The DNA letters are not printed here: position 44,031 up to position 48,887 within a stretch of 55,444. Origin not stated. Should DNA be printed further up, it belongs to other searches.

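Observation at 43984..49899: Ti-type DNA-transfer (Dtr) module: TraA relaxase-helicase-primase fusion, TraD-like gene, DsbB and candidate oriT, with no T4SS genes nearby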

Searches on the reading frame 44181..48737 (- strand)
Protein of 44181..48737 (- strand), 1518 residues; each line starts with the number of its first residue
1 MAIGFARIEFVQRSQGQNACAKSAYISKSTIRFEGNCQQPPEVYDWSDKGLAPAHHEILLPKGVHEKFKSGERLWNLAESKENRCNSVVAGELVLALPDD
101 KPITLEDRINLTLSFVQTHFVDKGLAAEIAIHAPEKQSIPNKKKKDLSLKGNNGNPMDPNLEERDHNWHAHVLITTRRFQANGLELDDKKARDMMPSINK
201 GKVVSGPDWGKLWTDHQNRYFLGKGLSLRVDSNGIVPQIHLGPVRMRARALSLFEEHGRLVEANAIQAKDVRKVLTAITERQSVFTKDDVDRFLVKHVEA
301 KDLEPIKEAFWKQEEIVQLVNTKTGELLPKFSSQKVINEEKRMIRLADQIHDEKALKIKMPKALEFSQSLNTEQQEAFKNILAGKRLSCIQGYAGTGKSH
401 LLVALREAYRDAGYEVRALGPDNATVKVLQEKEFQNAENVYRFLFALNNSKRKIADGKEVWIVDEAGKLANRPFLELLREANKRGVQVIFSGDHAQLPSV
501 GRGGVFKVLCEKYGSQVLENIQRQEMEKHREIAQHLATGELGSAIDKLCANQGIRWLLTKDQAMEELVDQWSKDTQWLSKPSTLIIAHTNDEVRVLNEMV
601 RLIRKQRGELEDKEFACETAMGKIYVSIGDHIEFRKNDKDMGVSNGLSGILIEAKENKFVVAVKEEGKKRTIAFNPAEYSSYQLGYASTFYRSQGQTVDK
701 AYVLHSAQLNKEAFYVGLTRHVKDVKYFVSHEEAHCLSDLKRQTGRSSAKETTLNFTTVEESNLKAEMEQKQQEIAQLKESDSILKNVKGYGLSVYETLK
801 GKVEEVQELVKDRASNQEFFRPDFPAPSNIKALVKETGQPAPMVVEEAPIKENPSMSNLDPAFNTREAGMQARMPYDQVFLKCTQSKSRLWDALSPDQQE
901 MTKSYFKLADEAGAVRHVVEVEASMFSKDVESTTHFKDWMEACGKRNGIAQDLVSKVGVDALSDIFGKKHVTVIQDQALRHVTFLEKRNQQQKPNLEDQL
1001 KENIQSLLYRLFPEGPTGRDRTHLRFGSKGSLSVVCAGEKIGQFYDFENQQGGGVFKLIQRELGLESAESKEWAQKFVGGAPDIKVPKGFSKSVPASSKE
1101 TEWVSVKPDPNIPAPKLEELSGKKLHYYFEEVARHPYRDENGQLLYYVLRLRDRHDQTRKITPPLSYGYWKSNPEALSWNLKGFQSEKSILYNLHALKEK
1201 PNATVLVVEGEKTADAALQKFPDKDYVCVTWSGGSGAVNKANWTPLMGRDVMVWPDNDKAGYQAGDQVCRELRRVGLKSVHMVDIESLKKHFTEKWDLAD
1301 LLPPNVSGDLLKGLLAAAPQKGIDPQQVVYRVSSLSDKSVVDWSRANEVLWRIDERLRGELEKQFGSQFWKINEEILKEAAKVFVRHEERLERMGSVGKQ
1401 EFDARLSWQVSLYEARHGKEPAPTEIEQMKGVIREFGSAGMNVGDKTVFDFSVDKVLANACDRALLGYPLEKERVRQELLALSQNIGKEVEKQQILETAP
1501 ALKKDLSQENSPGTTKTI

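Call 3: search_protein_families(library=pfam, proteins=[window:44181-48737:-], max_evalue=0.01)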
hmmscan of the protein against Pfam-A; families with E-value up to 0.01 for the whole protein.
window:44181-48737:- (1518 aa): 11 families
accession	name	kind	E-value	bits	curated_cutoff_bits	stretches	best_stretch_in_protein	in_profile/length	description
PF13604.12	AAA_30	-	1.6e-44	152.4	27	1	370-556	2-188/191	AAA domain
PF03389.21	MobA_MobL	-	2.7e-24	86.7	26.7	1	18-232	2-198/224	MobA/MobL family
PF01443.25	Viral_helicase1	-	8.1e-11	42.6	21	1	390-501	3-101/228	Viral superfamily 1 RNA helicase core domain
PF22232.2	TraI_hel_assoc_N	-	8.7e-11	42.8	27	1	392-490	1-97/99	TraI helicase-associated ssDNA bd, N-terminal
PF13245.12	AAA_19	-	1.7e-10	41.6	25.1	1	374-502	1-134/134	AAA domain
PF19898.4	DUF6371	-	1.6e-07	31.7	27.7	1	1186-1256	82-149/150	Domain of unknown function (DUF6371)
PF13086.12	AAA_11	-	2.2e-07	31.3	27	1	370-435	2-74/257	AAA domain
PF13401.12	AAA_22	-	4.7e-05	24.2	27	1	384-496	4-125/130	AAA domain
PF09848.15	SLFN-g3_helicase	-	6.4e-05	22.8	24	1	387-472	3-94/354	Schlafen group 3, DNA/RNA helicase domain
PF13191.12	AAA_16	-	0.0045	17.9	32.6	0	376-423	14-63/167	AAA ATPase domain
PF05970.20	PIF1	-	0.0054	16.8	25.9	0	370-413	2-50/223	PIF1-like helicase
